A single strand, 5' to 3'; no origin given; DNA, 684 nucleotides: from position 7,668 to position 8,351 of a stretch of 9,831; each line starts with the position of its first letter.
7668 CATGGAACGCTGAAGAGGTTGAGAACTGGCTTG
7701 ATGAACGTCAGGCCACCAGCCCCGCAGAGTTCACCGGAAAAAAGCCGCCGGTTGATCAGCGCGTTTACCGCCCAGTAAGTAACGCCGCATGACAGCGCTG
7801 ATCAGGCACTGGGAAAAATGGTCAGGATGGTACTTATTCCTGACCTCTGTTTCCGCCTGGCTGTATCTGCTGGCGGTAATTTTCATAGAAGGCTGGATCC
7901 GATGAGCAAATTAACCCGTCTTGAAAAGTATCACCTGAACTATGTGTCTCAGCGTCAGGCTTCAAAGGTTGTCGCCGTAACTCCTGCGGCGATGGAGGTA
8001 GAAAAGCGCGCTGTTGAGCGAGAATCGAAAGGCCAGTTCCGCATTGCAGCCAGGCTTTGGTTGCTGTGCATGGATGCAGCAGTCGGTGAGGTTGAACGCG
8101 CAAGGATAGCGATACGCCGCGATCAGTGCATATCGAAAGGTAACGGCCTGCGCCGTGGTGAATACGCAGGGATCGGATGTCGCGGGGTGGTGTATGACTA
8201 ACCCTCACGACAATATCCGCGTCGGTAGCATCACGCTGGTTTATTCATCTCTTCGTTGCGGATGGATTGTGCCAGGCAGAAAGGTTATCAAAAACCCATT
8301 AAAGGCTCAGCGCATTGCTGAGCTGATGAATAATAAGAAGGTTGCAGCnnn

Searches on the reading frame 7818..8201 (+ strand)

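Call 3: search_protein_families(library=pfam, proteins=[window:7818-8201:+], max_evalue=0.1)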
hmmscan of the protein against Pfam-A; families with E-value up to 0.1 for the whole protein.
window:7818-8201:+ (127 aa): 1 family
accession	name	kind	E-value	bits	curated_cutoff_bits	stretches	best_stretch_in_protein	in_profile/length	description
PF06069.16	PerC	-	0.00014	22.5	22.6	1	62-108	4-50/90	PerC transcriptional activator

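Call 4: search_protein_families(library=phrogs, proteins=[window:7818-8201:+], max_evalue=0.01)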
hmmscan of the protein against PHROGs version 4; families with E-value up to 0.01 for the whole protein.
window:7818-8201:+ (127 aa): 5 families
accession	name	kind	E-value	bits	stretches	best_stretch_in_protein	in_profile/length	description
phrog_868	-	transcription regulation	3.3e-55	185.3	1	29-127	1-99/99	transcriptional activator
phrog_1324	-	transcription regulation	1.3e-06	29.2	1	50-107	89-147/172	transcriptional activator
phrog_2608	-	transcription regulation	0.00058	21.1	1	61-107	17-63/83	transcriptional activator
phrog_994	-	unknown function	0.00096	20.5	1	62-108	4-50/93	-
phrog_10396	-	transcription regulation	0.0021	18.6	1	62-107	4-49/69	transcriptional activator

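Call 5: search_protein_families(library=ncbifam, proteins=[window:7818-8201:+], max_evalue=0.1)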
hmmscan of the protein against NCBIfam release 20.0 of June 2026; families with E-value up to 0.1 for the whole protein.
window:7818-8201:+ (127 aa): 2 families
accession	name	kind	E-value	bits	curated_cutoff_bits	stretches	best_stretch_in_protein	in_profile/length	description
NF033650.1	ANR_neg_reg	subfamily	0.0011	18.8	32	1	63-100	7-44/54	ANR family transcriptional regulator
NF011942.0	PRK15413.1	equivalog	0.035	12.8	594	1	40-95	364-419/512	glutathione ABC transporter substrate-binding protein GsiB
